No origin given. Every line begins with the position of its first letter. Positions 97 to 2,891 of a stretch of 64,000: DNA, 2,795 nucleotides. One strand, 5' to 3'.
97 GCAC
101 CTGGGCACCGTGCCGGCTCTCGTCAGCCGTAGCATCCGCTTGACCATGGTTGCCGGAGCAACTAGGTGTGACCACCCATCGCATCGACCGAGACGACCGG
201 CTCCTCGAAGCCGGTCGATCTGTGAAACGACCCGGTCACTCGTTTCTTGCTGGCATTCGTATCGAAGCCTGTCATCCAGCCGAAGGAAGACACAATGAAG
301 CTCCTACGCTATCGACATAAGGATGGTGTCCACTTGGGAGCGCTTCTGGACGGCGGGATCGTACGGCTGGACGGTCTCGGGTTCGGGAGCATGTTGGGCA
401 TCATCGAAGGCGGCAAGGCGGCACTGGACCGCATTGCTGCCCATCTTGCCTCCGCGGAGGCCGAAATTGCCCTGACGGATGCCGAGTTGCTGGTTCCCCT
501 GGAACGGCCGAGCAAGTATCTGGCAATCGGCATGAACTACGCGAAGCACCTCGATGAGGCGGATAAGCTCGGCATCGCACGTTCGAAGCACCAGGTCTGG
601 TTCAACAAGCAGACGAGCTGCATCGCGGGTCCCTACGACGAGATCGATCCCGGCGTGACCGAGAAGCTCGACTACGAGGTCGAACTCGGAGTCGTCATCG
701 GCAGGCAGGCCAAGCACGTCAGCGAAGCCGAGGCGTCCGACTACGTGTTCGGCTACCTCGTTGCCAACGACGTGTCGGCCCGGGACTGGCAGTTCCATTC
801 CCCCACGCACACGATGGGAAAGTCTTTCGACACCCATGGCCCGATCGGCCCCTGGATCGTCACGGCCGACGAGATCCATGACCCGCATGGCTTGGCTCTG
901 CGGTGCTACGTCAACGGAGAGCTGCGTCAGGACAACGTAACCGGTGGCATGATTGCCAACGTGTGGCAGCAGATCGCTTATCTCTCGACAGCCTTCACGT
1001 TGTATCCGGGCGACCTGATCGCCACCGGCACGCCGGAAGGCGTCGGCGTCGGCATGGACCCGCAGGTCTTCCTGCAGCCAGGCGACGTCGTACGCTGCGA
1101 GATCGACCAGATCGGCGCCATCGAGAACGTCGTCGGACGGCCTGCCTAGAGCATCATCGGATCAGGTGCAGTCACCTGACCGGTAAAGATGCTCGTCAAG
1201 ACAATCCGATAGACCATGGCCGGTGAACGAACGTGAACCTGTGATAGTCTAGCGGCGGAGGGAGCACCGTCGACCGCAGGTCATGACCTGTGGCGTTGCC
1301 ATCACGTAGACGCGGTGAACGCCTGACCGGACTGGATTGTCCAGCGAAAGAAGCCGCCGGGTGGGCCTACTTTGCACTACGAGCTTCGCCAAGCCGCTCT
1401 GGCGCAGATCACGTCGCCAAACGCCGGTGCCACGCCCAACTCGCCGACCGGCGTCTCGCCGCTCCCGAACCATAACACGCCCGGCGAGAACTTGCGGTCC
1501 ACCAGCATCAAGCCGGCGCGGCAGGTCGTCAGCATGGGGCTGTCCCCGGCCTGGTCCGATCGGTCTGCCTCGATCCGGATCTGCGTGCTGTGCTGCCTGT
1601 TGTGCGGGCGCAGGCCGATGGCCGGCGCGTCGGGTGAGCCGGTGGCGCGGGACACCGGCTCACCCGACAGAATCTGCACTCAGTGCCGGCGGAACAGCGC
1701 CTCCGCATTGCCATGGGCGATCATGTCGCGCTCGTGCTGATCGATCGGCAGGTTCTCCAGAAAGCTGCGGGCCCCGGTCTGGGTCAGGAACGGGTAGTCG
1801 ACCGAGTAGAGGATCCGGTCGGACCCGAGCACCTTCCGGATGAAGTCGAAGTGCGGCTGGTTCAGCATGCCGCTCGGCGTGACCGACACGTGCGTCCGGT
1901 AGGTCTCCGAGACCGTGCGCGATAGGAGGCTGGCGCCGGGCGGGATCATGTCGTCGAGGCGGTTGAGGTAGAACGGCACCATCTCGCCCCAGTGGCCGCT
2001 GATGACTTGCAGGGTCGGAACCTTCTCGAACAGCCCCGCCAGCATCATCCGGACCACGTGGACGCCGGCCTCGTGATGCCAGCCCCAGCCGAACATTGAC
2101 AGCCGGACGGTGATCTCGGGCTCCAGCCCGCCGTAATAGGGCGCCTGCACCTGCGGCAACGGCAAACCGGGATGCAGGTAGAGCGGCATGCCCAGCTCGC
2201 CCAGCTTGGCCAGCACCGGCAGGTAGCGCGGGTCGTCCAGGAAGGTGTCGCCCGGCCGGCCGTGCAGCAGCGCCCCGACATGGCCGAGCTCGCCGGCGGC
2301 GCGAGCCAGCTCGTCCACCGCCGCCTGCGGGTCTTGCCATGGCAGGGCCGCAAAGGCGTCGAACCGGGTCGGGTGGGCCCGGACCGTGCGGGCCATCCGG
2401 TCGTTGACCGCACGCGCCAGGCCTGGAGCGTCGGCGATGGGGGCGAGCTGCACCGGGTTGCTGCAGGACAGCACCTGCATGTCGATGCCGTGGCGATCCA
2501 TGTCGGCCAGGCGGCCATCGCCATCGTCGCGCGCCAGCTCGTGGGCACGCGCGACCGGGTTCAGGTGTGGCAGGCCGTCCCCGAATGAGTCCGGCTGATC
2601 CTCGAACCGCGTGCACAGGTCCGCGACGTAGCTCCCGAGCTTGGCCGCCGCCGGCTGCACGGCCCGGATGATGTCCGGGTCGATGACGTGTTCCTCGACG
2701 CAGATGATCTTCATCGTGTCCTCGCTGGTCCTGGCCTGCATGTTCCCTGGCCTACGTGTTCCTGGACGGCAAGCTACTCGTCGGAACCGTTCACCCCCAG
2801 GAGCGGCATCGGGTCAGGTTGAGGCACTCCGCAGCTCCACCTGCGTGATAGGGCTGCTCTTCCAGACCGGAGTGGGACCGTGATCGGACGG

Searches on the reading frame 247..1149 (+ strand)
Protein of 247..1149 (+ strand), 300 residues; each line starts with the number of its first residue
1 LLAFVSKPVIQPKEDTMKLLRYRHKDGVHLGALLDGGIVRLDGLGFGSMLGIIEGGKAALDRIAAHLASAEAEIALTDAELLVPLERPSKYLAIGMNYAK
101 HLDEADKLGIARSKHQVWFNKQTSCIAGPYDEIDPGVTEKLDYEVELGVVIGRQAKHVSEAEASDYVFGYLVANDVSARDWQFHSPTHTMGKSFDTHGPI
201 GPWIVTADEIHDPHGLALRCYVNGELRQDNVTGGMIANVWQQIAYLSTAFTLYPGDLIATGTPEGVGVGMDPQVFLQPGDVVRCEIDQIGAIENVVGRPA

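Call 92: search_protein_families(library=pfam, proteins=[window:247-1149:+], max_evalue=0.00001)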
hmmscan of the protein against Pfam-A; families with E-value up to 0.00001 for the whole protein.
window:247-1149:+ (300 aa): 1 family
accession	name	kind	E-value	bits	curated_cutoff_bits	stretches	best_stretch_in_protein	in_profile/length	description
PF01557.24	FAA_hydrolase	-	2.2e-69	233.8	23.9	1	92-296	3-213/214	Fumarylacetoacetate (FAA) hydrolase C-terminal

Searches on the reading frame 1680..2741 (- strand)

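Call 92: search_protein_families(library=pfam, proteins=[window:1680-2741:-], max_evalue=0.00001)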
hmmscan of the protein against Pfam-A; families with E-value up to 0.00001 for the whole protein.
window:1680-2741:- (353 aa): 1 family
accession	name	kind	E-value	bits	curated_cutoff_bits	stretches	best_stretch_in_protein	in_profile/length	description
PF04909.20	Amidohydro_2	-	7.5e-37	128.1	26.4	1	66-352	13-289/289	Amidohydrolase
